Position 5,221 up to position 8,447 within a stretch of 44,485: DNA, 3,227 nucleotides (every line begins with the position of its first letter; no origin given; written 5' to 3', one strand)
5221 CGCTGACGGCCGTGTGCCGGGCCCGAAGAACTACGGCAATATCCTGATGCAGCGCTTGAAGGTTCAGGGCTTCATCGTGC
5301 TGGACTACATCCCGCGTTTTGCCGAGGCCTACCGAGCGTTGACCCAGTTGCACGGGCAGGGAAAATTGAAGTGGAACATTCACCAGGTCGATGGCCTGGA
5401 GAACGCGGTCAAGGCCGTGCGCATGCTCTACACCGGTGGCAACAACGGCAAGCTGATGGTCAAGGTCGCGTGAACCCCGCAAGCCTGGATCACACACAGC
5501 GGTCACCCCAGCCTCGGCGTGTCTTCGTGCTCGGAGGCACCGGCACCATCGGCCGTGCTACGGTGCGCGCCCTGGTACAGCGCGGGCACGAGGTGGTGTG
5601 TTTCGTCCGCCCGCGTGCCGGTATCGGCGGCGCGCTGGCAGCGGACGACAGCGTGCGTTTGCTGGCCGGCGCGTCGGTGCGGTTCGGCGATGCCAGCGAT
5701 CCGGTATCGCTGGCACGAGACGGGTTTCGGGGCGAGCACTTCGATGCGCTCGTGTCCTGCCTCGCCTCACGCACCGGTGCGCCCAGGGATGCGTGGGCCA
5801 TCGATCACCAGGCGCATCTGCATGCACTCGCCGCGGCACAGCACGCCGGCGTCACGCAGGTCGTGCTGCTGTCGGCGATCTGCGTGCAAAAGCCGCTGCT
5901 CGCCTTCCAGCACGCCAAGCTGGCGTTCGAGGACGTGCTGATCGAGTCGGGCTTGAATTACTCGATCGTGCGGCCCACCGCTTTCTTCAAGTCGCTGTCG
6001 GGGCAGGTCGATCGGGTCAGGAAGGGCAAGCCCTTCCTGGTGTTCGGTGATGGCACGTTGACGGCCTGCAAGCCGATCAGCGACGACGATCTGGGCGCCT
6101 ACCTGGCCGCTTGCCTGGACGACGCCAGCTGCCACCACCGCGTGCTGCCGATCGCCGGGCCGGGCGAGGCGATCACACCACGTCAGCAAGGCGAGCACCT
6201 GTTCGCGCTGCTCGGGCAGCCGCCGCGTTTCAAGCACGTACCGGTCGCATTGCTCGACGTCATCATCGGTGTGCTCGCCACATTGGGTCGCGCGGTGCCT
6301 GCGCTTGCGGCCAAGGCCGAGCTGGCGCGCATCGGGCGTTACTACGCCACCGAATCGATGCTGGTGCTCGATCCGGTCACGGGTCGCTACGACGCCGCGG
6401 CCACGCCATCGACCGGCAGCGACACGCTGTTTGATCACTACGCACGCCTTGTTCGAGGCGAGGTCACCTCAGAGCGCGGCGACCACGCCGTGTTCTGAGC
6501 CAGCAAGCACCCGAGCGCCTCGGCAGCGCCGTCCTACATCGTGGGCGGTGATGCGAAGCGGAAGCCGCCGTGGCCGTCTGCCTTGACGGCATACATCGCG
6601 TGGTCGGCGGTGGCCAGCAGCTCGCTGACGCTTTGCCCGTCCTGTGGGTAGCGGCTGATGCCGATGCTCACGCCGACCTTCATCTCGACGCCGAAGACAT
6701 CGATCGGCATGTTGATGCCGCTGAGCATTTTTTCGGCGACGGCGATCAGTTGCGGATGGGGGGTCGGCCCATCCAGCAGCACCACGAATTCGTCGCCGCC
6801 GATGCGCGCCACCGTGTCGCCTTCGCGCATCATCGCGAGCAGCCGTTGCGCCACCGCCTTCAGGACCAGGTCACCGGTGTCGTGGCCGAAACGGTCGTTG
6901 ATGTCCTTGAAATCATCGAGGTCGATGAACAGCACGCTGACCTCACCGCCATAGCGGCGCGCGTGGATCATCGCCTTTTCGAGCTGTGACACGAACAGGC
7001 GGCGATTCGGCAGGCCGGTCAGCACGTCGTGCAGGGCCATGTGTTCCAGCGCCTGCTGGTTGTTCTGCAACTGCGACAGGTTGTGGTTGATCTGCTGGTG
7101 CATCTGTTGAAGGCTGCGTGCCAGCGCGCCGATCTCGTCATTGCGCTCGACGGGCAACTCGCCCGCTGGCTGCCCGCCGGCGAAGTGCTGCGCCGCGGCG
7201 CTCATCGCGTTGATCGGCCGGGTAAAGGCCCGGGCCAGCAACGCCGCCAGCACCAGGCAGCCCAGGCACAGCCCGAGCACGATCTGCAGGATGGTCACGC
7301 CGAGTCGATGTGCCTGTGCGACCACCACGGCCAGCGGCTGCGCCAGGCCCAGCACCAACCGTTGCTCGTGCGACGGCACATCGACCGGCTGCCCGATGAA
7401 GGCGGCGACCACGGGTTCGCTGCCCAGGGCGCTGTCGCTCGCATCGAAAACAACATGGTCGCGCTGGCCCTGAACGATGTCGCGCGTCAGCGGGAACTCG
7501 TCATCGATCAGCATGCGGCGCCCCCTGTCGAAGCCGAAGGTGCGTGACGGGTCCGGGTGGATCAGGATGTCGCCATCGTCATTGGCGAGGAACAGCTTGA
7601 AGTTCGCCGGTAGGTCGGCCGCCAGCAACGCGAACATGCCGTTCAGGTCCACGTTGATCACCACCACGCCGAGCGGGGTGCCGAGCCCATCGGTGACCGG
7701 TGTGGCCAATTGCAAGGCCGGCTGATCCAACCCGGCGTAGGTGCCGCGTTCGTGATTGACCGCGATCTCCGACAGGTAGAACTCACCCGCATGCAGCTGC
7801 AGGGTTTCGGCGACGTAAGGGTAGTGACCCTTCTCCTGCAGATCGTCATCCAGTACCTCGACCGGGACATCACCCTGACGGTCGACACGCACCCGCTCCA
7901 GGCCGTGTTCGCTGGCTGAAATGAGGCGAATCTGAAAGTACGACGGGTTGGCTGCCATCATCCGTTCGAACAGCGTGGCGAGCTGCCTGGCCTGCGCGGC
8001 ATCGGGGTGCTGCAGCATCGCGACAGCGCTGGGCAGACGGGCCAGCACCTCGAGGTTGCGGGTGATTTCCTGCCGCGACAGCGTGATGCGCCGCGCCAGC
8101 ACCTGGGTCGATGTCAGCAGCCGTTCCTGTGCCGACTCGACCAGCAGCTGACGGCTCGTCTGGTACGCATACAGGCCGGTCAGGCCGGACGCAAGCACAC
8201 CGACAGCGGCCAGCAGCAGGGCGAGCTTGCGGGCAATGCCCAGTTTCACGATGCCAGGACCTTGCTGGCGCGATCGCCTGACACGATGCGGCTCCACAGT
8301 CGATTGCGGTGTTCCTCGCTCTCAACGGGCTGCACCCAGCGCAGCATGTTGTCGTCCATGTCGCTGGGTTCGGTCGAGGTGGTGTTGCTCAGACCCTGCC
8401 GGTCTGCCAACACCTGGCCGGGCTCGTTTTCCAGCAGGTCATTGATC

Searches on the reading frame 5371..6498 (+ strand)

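Call 10: search_protein_families(library=pfam, proteins=[window:5371-6498:+], max_evalue=0.001)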
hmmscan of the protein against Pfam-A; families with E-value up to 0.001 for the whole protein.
window:5371-6498:+ (375 aa): 3 families
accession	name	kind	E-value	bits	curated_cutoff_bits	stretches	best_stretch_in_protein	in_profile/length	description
PF13460.12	NAD_binding_10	-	3.5e-19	69.8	27.2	1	55-251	1-183/184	NAD(P)H-binding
PF05368.20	NmrA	-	8.3e-09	35.9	27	1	50-299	4-252/298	NmrA-like family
PF01370.27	Epimerase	-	1.2e-08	35.1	20.9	1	51-172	1-118/240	NAD dependent epimerase/dehydratase family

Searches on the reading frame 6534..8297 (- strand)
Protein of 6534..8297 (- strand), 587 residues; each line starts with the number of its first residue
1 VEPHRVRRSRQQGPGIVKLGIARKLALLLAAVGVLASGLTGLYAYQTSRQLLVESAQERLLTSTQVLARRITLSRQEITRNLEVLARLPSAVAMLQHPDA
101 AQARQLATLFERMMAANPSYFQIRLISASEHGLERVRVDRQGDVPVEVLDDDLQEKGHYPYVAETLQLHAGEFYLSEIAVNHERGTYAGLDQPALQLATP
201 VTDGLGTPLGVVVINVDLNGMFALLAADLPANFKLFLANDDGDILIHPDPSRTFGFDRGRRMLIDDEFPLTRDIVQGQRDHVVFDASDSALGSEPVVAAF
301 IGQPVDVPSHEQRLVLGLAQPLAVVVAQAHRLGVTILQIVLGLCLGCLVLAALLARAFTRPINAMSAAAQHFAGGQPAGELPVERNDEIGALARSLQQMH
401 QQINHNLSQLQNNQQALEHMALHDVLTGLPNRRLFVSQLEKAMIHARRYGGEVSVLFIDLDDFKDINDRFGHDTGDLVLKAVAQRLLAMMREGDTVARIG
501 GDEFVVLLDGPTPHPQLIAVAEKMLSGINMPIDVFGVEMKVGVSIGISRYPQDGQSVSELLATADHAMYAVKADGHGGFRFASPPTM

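Call 9: search_protein_families(library=pfam, proteins=[window:6534-8297:-], max_evalue=0.001)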
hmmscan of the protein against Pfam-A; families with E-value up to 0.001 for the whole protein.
window:6534-8297:- (587 aa): 4 families
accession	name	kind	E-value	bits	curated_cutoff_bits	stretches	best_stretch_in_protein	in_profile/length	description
PF00990.26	GGDEF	-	8.6e-49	165.8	23.8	1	421-575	1-158/161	Diguanylate cyclase, GGDEF domain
PF21623.3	HK_sensor_dom_bact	-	2.8e-15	56.6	27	1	68-256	15-200/253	Bacterial histidine kinase, sensor domain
PF00672.30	HAMP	-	2e-11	44.4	25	1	353-404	1-52/53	HAMP domain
PF02743.24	dCache_1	-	2.7e-08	34.1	45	1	52-269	3-195/240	Cache domain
